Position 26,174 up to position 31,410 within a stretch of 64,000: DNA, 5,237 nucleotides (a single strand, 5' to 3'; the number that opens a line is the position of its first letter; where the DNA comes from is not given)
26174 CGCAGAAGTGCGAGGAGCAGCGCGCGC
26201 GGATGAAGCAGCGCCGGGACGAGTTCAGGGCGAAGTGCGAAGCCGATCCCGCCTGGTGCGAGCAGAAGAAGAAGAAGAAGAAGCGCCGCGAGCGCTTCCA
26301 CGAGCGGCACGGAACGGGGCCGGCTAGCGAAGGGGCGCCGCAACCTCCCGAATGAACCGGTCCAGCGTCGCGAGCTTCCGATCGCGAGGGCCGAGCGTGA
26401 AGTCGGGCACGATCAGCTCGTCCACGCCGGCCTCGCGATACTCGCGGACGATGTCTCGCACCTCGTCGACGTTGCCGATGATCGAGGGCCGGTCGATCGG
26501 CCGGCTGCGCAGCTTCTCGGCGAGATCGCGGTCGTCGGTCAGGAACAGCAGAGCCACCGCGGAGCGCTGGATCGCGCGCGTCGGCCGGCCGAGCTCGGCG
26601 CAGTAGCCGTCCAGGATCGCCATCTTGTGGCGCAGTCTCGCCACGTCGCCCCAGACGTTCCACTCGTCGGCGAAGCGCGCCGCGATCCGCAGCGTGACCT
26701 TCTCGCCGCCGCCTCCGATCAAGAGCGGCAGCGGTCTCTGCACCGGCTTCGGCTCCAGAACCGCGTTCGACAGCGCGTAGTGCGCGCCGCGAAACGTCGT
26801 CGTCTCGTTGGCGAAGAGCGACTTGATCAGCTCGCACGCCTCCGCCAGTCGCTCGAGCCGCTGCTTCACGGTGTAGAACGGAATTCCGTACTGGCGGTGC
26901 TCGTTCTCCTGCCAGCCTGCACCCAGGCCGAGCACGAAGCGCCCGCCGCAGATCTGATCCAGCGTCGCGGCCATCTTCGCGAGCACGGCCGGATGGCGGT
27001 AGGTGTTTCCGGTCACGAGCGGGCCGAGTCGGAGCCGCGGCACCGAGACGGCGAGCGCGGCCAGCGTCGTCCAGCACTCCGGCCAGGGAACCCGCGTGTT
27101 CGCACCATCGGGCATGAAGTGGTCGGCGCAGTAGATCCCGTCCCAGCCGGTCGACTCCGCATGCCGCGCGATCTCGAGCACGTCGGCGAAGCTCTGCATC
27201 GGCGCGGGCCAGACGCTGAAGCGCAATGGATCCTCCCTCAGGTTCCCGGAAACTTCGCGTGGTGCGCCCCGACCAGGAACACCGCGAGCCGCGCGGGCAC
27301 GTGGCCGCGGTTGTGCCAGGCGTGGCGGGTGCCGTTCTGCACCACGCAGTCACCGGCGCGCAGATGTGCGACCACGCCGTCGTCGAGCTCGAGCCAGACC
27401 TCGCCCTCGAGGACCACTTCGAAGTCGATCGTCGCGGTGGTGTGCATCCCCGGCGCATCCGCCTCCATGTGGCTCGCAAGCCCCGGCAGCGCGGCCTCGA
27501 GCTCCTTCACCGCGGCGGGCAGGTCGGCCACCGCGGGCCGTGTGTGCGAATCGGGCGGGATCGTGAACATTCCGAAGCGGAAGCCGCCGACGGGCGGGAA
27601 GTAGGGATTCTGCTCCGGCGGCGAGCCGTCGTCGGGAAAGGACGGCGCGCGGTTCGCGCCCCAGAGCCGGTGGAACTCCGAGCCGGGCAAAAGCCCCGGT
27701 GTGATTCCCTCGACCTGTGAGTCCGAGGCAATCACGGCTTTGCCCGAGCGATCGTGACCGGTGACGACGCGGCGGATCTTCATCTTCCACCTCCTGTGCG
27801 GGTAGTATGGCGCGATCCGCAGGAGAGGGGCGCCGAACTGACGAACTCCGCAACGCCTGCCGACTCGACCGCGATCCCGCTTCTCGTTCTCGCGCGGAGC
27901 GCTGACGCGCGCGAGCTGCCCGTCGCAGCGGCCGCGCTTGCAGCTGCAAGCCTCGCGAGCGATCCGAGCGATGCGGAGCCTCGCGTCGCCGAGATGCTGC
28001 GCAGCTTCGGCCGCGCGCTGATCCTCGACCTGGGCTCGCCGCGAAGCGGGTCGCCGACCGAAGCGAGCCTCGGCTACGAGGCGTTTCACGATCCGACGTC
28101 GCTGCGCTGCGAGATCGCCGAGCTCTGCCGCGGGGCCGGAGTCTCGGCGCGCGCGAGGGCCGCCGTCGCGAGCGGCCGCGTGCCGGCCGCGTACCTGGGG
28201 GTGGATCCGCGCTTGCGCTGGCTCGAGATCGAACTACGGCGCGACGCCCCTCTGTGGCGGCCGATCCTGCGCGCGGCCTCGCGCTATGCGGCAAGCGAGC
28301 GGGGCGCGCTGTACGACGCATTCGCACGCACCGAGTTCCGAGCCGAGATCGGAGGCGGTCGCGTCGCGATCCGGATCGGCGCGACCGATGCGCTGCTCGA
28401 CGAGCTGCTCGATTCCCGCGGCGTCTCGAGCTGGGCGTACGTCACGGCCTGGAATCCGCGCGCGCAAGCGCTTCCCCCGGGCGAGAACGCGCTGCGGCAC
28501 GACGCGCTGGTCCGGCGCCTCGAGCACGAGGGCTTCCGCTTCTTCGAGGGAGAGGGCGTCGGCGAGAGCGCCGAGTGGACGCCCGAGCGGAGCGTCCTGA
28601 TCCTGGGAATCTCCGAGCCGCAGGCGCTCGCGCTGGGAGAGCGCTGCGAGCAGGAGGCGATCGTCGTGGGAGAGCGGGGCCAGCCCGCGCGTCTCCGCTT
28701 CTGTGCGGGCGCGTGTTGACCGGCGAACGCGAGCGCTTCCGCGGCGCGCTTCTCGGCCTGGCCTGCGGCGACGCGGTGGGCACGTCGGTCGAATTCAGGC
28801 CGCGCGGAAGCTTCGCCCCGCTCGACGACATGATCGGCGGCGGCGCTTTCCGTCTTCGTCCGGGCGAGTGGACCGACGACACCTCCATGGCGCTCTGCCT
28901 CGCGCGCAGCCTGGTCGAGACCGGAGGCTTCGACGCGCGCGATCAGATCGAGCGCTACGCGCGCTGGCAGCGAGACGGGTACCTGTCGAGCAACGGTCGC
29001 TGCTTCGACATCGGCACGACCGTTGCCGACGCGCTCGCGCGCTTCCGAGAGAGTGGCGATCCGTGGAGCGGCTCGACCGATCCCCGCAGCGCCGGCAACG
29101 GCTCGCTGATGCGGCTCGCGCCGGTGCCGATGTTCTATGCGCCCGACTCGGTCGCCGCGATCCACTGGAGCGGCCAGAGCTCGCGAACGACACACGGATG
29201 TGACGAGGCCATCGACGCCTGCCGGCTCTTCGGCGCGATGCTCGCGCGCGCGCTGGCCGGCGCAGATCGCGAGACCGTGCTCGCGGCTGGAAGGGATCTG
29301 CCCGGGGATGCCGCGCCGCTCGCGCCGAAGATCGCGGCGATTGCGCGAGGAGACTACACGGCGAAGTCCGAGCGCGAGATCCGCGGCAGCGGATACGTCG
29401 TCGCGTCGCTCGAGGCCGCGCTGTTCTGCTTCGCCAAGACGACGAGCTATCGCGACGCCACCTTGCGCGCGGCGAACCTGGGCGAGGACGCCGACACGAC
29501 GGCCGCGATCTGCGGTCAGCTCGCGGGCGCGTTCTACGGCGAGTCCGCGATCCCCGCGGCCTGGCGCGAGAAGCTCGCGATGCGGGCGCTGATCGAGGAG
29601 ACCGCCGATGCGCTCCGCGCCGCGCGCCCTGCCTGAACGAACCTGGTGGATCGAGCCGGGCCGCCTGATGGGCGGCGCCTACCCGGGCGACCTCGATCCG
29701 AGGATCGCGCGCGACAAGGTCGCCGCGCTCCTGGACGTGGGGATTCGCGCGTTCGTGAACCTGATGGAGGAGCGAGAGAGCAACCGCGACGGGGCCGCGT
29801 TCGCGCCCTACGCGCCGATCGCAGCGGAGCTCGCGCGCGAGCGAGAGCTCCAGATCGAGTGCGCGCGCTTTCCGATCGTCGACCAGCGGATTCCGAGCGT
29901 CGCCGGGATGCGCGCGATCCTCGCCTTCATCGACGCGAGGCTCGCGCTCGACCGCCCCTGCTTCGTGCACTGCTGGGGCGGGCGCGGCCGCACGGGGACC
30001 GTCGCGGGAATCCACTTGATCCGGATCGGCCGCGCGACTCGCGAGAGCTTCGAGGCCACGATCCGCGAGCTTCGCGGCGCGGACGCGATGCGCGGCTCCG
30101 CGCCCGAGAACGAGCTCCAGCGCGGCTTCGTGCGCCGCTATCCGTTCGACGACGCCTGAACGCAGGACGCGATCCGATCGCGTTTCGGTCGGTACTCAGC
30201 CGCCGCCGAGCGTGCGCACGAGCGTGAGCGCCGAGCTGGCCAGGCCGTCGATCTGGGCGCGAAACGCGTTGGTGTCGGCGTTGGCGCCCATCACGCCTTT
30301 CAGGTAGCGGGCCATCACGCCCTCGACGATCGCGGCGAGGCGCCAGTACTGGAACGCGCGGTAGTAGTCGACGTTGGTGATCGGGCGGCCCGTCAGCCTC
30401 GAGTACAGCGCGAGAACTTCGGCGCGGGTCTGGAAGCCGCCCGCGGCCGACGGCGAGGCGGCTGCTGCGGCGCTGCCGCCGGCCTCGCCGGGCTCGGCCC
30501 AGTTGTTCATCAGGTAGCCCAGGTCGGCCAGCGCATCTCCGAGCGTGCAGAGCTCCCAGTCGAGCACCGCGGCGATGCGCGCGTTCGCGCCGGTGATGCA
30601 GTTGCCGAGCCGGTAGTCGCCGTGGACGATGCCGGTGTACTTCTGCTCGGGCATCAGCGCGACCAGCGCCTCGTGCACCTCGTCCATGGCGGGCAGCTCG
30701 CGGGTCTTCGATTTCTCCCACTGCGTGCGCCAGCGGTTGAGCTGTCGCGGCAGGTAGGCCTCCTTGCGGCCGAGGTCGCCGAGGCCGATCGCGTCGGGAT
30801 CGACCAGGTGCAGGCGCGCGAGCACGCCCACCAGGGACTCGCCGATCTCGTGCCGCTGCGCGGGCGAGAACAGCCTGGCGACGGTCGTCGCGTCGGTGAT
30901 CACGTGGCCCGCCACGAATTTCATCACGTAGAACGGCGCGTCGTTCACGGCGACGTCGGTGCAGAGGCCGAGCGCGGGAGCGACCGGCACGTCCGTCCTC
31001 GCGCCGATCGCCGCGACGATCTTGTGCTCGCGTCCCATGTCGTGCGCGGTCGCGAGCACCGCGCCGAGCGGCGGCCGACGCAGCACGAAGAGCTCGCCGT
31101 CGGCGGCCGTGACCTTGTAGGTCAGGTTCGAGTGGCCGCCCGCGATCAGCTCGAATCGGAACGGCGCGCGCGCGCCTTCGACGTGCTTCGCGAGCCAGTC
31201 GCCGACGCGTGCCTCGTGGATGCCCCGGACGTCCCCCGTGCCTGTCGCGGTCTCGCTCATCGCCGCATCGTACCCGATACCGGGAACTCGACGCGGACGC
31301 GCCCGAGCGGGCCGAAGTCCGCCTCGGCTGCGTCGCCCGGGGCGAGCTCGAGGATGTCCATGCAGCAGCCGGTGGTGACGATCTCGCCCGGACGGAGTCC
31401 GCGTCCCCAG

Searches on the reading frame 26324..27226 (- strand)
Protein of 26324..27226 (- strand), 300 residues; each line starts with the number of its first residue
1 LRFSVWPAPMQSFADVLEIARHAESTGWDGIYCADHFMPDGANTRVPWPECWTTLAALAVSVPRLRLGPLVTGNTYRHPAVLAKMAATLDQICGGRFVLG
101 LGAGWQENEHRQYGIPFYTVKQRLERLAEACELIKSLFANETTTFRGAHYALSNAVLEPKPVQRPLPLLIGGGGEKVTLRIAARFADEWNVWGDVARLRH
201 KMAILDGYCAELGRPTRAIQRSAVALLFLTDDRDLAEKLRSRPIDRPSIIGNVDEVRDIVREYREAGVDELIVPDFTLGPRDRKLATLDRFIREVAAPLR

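Call 42: search_protein_families(library=pfam, proteins=[window:26324-27226:-])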
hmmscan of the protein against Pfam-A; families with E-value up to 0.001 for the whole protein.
window:26324-27226:- (300 aa): 1 family
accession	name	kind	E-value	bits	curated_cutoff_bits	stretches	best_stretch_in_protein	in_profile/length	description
PF00296.26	Bac_luciferase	-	6.4e-52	177.3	27.9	1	3-240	11-241/314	Luciferase-like monooxygenase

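Call 82: search_protein_families(library=ncbifam, proteins=[window:26324-27226:-], max_evalue=1e-8)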
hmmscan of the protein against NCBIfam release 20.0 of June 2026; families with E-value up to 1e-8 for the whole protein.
window:26324-27226:- (300 aa): 28 families (the best 25 are shown)
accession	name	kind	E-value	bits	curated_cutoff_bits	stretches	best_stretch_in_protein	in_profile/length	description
TIGR03560.1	F420_Rv1855c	subfamily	4.4e-77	258.9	231.4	1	5-223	4-226/227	TIGR03560 family F420-dependent LLM class oxidoreductase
TIGR03856.1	F420_MSMEG_2906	subfamily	4.4e-53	180.4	243.7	1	5-225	7-210/249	LLM class F420-dependent oxidoreductase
TIGR03619.1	F420_Rv2161c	subfamily_domain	2.8e-50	171.2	166.9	1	18-273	2-245/247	TIGR03619 family F420-dependent LLM class oxidoreductase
TIGR03621.1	F420_MSMEG_2516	subfamily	4e-43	147.6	213.15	1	1-187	1-171/295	TIGR03621 family F420-dependent LLM class oxidoreductase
TIGR03557.1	F420_G6P_family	subfamily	1.4e-33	116.4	210.4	1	14-189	13-185/316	TIGR03557 family F420-dependent LLM class oxidoreductase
TIGR04021.1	LLM_DMSO2_sfnG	equivalog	1.5e-26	93.7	382.95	1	17-216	31-228/350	dimethylsulfone monooxygenase SfnG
NF002619.0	PRK02271.1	equivalog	1.7e-26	93.3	276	1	3-188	3-173/329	5,10-methylenetetrahydromethanopterin reductase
TIGR03571.1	lucif_BA3436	subfamily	8.6e-23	81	303.9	1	10-272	27-279/304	TIGR03571 family LLM class oxidoreductase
TIGR03555.1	F420_mer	equivalog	5e-22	78.7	348.7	1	9-189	7-173/325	5,10-methylenetetrahydromethanopterin reductase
TIGR03564.1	F420_MSMEG_4879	subfamily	1.2e-21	77.5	234.25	1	50-192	25-163/265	TIGR03564 family F420-dependent LLM class oxidoreductase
TIGR03565.1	alk_sulf_monoox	equivalog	1.4e-21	77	518.2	1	17-215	30-218/346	FMNH2-dependent alkanesulfonate monooxygenase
NF001939.1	PRK00719.1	subfamily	1.9e-20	73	510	1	17-214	30-217/373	alkanesulfonate monooxygenase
TIGR04465.1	ArgArg_F420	equivalog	7.6e-20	71.3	470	1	16-236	62-279/364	F420-dependent hydroxymycolic acid dehydrogenase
TIGR03612.1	RutA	equivalog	9.3e-20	71.4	498.3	1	9-204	23-219/355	pyrimidine utilization protein A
TIGR03885.1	flavin_revert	hypoth_equivalog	2.2e-19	69.8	398.7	1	14-187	13-180/315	TIGR03885 family FMN-dependent LLM class oxidoreductase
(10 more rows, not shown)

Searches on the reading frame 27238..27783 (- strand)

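Call 42: search_protein_families(library=pfam, proteins=[window:27238-27783:-])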
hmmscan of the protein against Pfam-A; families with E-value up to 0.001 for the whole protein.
window:27238-27783:- (181 aa): 2 families
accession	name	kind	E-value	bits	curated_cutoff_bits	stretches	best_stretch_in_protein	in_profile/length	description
PF07883.17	Cupin_2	-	7.8e-07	29.2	27.2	1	113-167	13-67/70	Cupin domain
PF12852.13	Cupin_6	-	0.00092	19.5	26.7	0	113-155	28-73/183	Cupin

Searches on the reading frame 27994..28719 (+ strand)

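Call 42: search_protein_families(library=pfam, proteins=[window:27994-28719:+])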
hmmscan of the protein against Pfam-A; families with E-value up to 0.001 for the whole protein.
window:27994-28719:+ (241 aa): 1 family
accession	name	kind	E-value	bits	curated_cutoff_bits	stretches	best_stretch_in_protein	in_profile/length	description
PF11697.13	DUF3293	-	5.5e-19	69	25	1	150-223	1-73/73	Protein of unknown function (DUF3293)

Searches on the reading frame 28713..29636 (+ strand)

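Call 47: search_protein_families(library=pfam, proteins=[window:28713-29636:+])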
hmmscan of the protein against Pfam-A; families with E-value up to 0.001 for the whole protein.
window:28713-29636:+ (307 aa): 1 family
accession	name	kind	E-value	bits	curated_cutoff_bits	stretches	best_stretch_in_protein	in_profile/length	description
PF03747.19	ADP_ribosyl_GH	-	4.2e-79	266.7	26.2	1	11-282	1-286/287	ADP-ribosylglycohydrolase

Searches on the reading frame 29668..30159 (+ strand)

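Call 47: search_protein_families(library=pfam, proteins=[window:29668-30159:+])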
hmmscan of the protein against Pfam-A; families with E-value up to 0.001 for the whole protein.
window:29668-30159:+ (163 aa): 6 families
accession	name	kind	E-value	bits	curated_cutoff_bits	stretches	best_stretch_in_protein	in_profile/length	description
PF22784.1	PTP-SAK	-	4.4e-14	53.2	27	1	15-140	21-132/153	Swiss Army Knife protein, DSP-PTPase phosphatase domain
PF22785.1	Tc-R-P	-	8.6e-14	52.4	27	1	14-121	12-105/106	Polymorphic toxin system, DSP-PTPase phosphatase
PF22741.1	PTP-NADK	-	7.8e-06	25.8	27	1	19-129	42-141/163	DSP-PTPase phosphatase fused to NAD+ Kinase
PF00782.25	DSPc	-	3.6e-05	24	33.5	1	24-136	17-114/133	Dual specificity phosphatase, catalytic domain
PF14566.11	PTPlike_phytase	-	7.2e-05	23.4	27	1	57-112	96-150/158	Inositol hexakisphosphate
PF13350.11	Y_phosphatase3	-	0.00043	20.8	22.2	1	15-118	39-151/240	Tyrosine phosphatase family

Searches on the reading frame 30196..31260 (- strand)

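Call 42: search_protein_families(library=pfam, proteins=[window:30196-31260:-])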
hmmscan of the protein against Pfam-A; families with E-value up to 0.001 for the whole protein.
window:30196-31260:- (354 aa): 1 family
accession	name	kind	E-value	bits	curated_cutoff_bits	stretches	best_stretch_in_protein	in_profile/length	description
PF01636.29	APH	-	5.6e-48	164.2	23.2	1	37-265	3-224/239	Phosphotransferase enzyme family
